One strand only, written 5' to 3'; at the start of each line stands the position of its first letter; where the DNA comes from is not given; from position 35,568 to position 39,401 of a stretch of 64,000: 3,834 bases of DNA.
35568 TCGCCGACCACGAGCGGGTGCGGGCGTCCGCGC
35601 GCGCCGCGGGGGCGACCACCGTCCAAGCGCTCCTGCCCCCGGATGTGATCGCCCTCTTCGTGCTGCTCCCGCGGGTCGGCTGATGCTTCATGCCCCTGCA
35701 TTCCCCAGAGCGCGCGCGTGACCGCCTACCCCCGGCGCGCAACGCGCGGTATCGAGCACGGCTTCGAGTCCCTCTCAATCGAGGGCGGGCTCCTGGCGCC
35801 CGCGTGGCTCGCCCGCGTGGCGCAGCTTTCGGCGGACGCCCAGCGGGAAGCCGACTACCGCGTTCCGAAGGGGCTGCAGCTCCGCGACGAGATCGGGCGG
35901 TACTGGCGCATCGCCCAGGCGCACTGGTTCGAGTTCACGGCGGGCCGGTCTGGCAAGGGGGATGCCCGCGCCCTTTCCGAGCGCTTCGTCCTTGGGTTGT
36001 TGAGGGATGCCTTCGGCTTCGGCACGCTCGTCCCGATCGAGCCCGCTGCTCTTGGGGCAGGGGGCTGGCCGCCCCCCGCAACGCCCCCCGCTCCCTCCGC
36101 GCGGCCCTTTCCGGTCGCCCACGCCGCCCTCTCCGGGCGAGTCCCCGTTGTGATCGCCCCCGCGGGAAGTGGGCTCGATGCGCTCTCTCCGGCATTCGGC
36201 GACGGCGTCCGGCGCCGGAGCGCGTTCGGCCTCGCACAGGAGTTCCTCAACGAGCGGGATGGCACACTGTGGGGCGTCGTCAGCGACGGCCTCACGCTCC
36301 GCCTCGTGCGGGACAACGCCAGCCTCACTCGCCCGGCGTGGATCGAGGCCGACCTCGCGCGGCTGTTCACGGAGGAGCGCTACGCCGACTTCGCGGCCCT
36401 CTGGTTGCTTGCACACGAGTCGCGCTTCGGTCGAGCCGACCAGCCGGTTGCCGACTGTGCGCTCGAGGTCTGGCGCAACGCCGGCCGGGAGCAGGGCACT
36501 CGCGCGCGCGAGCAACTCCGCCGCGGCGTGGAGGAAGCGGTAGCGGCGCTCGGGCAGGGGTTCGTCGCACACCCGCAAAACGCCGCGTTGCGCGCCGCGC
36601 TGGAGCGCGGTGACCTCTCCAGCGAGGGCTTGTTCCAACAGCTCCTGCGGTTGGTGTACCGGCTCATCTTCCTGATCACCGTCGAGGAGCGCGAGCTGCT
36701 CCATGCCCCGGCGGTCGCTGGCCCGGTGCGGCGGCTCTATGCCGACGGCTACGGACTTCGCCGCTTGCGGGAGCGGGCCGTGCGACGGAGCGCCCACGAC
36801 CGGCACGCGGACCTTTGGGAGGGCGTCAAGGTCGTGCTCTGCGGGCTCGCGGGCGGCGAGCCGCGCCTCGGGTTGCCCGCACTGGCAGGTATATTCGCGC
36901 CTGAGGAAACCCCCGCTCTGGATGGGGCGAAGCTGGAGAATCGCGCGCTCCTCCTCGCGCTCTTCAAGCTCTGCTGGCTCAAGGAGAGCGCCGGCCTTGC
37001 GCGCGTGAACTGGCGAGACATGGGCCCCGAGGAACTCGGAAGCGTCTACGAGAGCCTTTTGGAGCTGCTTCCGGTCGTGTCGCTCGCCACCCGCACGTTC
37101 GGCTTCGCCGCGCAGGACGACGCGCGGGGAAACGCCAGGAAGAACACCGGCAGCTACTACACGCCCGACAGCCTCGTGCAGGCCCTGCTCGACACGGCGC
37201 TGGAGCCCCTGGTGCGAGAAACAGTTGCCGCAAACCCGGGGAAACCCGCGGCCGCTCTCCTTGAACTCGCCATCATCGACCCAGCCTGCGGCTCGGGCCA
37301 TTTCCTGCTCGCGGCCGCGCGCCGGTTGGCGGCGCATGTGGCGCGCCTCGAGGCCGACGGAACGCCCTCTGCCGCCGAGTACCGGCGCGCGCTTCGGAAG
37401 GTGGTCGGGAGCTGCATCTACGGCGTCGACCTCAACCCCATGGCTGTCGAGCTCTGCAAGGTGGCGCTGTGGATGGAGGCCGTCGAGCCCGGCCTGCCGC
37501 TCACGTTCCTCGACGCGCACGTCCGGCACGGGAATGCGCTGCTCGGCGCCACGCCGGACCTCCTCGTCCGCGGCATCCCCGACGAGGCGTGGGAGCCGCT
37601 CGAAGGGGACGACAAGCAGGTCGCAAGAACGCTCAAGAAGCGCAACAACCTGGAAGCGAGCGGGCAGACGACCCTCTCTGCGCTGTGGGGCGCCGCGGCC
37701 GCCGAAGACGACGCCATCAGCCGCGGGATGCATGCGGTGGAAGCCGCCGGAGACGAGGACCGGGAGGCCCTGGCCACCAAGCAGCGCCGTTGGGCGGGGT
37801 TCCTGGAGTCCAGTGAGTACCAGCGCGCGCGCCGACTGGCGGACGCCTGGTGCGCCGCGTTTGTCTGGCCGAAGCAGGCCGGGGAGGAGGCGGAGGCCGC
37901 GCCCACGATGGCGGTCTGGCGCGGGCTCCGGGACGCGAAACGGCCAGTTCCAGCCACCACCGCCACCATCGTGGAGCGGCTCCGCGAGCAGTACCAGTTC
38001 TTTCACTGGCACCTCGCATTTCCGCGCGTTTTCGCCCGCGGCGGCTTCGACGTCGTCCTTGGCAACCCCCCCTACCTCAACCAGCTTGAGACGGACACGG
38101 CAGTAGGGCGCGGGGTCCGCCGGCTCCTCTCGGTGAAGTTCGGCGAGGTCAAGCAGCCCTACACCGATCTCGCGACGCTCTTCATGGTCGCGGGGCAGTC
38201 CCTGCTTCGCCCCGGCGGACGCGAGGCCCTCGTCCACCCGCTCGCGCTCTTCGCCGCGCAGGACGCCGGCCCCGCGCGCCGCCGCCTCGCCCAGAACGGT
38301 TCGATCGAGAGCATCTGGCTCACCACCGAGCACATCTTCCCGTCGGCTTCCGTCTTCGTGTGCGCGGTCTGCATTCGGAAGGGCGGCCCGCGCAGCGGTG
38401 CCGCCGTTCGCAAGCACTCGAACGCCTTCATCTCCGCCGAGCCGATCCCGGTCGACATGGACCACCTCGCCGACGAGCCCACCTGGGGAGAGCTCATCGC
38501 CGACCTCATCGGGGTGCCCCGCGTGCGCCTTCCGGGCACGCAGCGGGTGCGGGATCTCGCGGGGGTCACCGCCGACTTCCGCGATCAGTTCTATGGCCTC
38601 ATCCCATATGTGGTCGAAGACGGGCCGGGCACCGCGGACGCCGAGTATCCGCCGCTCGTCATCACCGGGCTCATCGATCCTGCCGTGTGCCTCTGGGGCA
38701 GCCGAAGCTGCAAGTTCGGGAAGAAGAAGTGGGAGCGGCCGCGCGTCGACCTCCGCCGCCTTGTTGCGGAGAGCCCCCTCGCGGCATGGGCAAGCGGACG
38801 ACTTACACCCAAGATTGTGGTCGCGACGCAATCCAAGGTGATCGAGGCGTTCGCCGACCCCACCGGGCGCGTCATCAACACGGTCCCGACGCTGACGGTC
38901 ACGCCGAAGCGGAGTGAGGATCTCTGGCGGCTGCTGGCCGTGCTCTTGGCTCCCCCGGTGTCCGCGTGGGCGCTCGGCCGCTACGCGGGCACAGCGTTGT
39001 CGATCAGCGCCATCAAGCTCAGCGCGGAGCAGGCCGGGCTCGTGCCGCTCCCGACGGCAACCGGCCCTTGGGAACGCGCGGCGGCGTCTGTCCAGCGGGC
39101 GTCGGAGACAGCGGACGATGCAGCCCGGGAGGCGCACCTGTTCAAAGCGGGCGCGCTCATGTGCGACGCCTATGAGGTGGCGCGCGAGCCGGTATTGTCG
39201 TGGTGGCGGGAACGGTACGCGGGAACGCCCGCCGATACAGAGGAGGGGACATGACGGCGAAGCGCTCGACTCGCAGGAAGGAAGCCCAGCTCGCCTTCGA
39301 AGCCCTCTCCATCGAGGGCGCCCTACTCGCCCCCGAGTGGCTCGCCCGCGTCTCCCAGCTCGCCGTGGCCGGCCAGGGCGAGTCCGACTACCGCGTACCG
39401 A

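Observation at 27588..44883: Atypical class-1-DISARM-like operon: DrmA-DrmB fusion, DrmD, two methyltransferases, an AlbA_2 protein, and no DrmC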

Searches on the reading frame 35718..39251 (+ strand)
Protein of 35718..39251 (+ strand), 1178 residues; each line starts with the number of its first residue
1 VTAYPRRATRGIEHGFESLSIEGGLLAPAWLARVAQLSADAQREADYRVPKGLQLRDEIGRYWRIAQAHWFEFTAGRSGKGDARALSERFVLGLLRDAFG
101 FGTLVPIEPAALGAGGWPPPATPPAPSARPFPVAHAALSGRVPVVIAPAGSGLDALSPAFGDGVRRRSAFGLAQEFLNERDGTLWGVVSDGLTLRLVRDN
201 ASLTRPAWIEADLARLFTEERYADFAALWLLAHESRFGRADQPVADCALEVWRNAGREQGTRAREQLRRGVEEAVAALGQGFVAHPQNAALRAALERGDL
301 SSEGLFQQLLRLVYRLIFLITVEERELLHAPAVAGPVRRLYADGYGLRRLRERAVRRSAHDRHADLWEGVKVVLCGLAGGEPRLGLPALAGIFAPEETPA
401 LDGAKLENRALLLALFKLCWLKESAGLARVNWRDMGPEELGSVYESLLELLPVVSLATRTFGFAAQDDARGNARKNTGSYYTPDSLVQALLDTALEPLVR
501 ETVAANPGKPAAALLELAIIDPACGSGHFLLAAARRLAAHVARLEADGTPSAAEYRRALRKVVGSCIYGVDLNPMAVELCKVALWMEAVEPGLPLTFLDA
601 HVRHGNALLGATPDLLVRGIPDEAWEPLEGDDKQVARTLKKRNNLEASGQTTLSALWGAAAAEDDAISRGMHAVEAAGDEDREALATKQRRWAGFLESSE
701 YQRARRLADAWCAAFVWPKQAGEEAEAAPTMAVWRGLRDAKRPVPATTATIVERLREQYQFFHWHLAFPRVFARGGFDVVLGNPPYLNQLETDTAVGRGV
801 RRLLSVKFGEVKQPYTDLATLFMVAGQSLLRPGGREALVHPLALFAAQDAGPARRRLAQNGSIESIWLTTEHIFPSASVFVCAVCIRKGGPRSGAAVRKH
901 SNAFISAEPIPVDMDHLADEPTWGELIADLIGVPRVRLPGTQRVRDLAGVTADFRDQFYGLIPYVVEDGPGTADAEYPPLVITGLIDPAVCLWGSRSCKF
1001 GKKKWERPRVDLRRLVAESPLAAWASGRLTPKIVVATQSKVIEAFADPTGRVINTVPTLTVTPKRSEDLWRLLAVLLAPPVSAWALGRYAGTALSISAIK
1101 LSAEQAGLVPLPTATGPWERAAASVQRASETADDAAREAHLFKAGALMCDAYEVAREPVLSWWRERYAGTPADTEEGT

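Call 8: search_protein_families(library=padloc, proteins=[window:35718-39251:+], max_evalue=0.001)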
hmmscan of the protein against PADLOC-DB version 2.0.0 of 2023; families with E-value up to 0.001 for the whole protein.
window:35718-39251:+ (1178 aa): 53 families (the best 25 are shown)
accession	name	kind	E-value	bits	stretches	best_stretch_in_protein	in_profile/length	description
PDLC02643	DrmMI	-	3.3e-73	245.2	2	470-903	548-995/1347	DrmMI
PDLC02638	DrmMI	-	3.3e-49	165.8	2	471-838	548-932/935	DrmMI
PDLC02644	DrmMI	-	1.6e-32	110.4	2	470-610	58-228/988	DrmMI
PDLC02646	DrmMI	-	4e-30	102.6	2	546-612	29-99/792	DrmMI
PDLC03611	REase_MTase_IIG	-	4.8e-30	101.8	3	473-617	513-660/1532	Type IIG restriction enzyme-methyltransferase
PDLC03622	REase_MTase_IIG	-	3.2e-29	99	2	558-637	591-668/1524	Type IIG restriction enzyme-methyltransferase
PDLC03618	REase_MTase_IIG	-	6.2e-27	91.3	1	469-611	541-713/1429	Type IIG restriction enzyme-methyltransferase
PDLC03629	REase_MTase_IIG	-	1.2e-25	87.5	2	512-611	431-536/1182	Type IIG restriction enzyme-methyltransferase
PDLC02645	DrmMI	-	1.4e-24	84.4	3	558-612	660-714/772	DrmMI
PDLC02639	DrmMI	-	4.5e-24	82.7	1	475-653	248-425/803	DrmMI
PDLC03620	REase_MTase_IIG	-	9.6e-21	71.1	1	558-612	672-727/1378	Type IIG restriction enzyme-methyltransferase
PDLC03609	REase_MTase_IIG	-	1.6e-19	67.3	2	514-610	434-533/1066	Type IIG restriction enzyme-methyltransferase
PDLC02529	PglX|PglXI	-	1.9e-19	66.9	1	455-590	178-296/1189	PglX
PDLC03348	MTase_II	-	1.2e-18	65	2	469-611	212-335/727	Type II methyltransferase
PDLC03614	REase_MTase_IIG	-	2.1e-18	63.4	2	470-611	521-681/1584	Type IIG restriction enzyme-methyltransferase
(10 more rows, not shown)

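Call 9: search_protein_families(library=pfam, proteins=[window:35718-39251:+], max_evalue=0.01)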
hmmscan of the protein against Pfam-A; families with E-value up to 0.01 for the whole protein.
window:35718-39251:+ (1178 aa): 4 families
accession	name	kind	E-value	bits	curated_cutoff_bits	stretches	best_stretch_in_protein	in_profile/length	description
PF07669.17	Eco57I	-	2.3e-21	77.1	25.3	1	566-869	2-165/171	Eco57I restriction-modification methylase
PF02384.22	N6_Mtase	-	8.8e-15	55.3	20.4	2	472-590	20-103/311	N-6 DNA Methylase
PF20473.4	MmeI_Mtase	-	1.5e-07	31.3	27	1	514-587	18-85/259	MmeI, DNA-methyltransferase domain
PF01170.24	UPF0020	-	3.6e-05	24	22.3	0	516-582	29-94/197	RMKL-like, methyltransferase domain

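Call 15: search_protein_families(library=ncbifam, proteins=[window:35718-39251:+], max_evalue=0.001)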
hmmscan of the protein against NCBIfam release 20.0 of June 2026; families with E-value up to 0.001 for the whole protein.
window:35718-39251:+ (1178 aa): 6 families
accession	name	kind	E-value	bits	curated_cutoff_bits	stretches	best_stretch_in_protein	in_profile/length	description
NF033451.1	BREX_2_MTaseX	equivalog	9e-18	63.4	400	1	455-590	174-292/1185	BREX-2 system adenine-specific DNA-methyltransferase PglX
NF033452.1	BREX_1_MTaseX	exception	1.7e-12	46.1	500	2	513-591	311-382/1210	BREX-1 system adenine-specific DNA-methyltransferase PglX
NF033455.1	BREX_6_MTaseX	exception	4.4e-12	44.4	900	1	512-588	325-400/1319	BREX-6 system adenine-specific DNA-methyltransferase PglX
NF047738.1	antiphage_MADS2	equivalog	1.2e-06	27.2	720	1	462-588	295-409/654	methylation-associated defense system DNA methyltransferase MAD2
NF033454.1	BREX_5_MTaseX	exception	1.4e-05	22.9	900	1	516-588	302-368/1404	BREX-5 system adenine-specific DNA-methyltransferase PglX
TIGR02987.1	met_A_Alw26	exception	0.00011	21.1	353.5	0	475-536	1-52/523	Alw26I/Eco31I/Esp3I family type II restriction adenine-specific DNA-methyltransferase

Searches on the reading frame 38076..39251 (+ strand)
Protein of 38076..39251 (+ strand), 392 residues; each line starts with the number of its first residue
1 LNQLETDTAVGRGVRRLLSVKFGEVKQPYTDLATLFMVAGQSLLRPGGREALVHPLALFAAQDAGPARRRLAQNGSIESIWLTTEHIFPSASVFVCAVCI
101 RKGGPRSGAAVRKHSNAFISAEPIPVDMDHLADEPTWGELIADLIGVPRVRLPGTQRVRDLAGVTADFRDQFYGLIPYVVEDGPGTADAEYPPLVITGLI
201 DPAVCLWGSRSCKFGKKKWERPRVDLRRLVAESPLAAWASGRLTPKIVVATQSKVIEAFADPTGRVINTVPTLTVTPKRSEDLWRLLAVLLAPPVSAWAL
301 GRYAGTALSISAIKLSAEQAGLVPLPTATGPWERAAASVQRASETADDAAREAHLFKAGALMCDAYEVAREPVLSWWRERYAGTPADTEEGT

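Call 46: search_protein_families(library=pfam, proteins=[window:38076-39251:+], max_evalue=10)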
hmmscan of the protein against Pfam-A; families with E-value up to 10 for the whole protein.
window:38076-39251:+ (392 aa): 2 families
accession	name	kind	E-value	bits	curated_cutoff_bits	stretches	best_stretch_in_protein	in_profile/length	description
PF02384.22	N6_Mtase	-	0.028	14.2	20.4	1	34-112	163-237/311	N-6 DNA Methylase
PF07669.17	Eco57I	-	0.31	11.5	25.3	1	17-83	97-165/171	Eco57I restriction-modification methylase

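Call 56: find_homologous_proteins(query=window:38076-39251:+, max_evalue=0.00001)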
Query window:38076-39251:+ (392 aa): 155 proteins with E <= 0.00001 among 8000 candidates; the best 120 are listed.
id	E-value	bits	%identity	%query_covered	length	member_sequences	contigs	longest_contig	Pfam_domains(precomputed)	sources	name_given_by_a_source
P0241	8.7e-152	524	66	98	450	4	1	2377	PF07669.18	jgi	jgi:hypothetical protein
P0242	2.0e-120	421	53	97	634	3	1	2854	PF02384.23,PF07669.18,PF01170.25,PF20473.5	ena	-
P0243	1.1e-97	346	49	97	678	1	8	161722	PF02384.23,PF07669.18,PF20473.5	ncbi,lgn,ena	-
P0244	8.6e-89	317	42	97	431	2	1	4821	PF07669.18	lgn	-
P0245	7.9e-88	314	40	100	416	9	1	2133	PF07669.18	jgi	jgi:hypothetical protein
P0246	1.7e-87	312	46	97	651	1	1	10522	PF02384.23,PF07669.18,PF20473.5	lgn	-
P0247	9.2e-85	303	41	100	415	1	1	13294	PF07669.18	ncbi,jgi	jgi:hypothetical protein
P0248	2.4e-84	302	46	97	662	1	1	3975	PF02384.23,PF07669.18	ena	-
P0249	3.5e-83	298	45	97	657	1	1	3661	PF02384.23,PF07669.18,PF20473.5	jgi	jgi:hypothetical protein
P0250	1.2e-82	296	42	97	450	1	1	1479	PF07669.18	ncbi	ncbi:MAG: Eco57I restriction-modification methylase domain-containing protein, partial [Myxococcota 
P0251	2.7e-82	295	45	97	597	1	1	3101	PF02384.23,PF07669.18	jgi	jgi:hypothetical protein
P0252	4.4e-82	295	46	97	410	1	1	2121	PF07669.18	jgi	jgi:hypothetical protein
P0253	4.5e-82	295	46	97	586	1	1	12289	PF02384.23,PF07669.18,PF20473.5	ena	-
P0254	1.1e-81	293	46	97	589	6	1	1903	PF02384.23,PF07669.18,PF01170.25,PF20473.5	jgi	-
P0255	2.2e-81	292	46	97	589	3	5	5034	PF02384.23,PF07669.18,PF20473.5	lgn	-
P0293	2.8e-70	256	45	97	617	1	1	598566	PF02384.23,PF07669.18,PF01170.25,PF20473.5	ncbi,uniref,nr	ncbi:HsdM family class I SAM-dependent methyltransferase [Nocardioides caldifontis]|uniref:HsdM fami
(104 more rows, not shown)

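Call 58: find_encoding_contigs(protein=P0243, flank=8000, max_places=1)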
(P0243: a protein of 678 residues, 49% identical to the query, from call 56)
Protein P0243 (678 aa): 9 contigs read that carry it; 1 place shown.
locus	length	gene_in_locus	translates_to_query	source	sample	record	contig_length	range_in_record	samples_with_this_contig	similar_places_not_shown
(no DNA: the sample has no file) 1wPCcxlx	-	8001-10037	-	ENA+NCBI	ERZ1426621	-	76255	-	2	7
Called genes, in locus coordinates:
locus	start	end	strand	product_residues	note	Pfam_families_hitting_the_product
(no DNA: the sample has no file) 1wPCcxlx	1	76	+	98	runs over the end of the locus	-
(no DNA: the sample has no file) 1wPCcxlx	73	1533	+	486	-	PF00069:Pkinase, PF07714:PK_Tyr_Ser-Thr, PF01636:APH (weak), PF13191:AAA_16 (weak)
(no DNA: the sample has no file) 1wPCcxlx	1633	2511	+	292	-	-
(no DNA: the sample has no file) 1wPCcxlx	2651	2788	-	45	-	-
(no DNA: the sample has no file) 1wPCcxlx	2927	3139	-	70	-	PF13540:RCC1_2 (faint), PF25390:WD40_RLD (faint)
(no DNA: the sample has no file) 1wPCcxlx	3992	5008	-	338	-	PF00400:WD40 (faint), PF12894:ANAPC4_WD40 (faint), PF23381:Beta-prop_IFT122_1st (faint), PF23414:Beta-prop_EML_2 (faint), PF23775:Beta-prop_RIG_2nd (faint), PF24817:WD40_WDHD1_1st (faint), PF25174:Beta-prop_THOC3 (faint), PF25175:Beta-prop_WDR5 (faint)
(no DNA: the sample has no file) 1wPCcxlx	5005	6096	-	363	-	PF02492:cobW, PF07683:CobW_C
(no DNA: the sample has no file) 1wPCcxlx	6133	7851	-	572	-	-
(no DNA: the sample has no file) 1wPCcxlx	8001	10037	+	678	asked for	PF02384:N6_Mtase, PF20473:MmeI_Mtase (faint), PF07669:Eco57I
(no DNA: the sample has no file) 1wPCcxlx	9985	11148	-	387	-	PF00753:Lactamase_B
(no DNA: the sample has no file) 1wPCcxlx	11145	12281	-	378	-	PF07719:TPR_2 (faint), PF13428:TPR_14 (faint), PF23914:TPR_CcmH_CycH (faint), PF00515:TPR_1 (faint), PF13414:TPR_11 (faint), PF13431:TPR_17 (faint), PF13432:TPR_16 (weak), PF14559:TPR_19 (weak)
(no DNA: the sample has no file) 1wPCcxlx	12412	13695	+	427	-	PF01222:ERG4_ERG24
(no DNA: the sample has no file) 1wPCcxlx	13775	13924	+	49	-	-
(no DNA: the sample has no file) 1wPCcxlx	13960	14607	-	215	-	-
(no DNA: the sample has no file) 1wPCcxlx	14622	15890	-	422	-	PF00206:Lyase_1, PF10397:ADSL_C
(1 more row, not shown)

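Call 59: find_encoding_contigs(protein=P0293, flank=8000, max_places=1)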
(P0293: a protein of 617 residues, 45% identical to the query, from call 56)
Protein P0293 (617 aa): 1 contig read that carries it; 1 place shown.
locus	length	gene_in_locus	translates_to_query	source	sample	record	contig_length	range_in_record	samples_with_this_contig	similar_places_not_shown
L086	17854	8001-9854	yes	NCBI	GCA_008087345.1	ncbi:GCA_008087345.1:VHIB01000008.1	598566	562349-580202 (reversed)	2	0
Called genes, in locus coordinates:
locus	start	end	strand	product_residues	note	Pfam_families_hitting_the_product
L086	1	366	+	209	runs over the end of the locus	PF02632:BioY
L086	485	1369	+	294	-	-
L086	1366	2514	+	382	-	PF00108:Thiolase_N, PF02803:Thiolase_C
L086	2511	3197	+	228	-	PF00005:ABC_tran, PF02463:SMC_N, PF13304:AAA_21 (weak)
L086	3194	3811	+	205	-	PF02361:CbiQ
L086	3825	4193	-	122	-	PF03795:YCII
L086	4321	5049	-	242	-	PF00117:GATase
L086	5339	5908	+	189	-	PF00440:TetR_N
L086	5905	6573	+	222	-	PF00440:TetR_N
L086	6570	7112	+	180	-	PF02464:CinA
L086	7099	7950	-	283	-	PF00990:GGDEF (weak), PF00211:Guanylate_cyc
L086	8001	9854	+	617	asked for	PF02384:N6_Mtase, PF01170:UPF0020 (faint), PF20473:MmeI_Mtase (weak), PF07669:Eco57I (weak)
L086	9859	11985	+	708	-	PF00270:DEAD, PF04851:ResIII (weak), PF00271:Helicase_C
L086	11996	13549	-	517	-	PF13185:GAF_2 (faint), PF13492:GAF_3 (faint), PF07730:HisKA_3, PF02518:HATPase_c, PF13581:HATPase_c_2 (weak)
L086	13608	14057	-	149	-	PF12900:Pyridox_ox_2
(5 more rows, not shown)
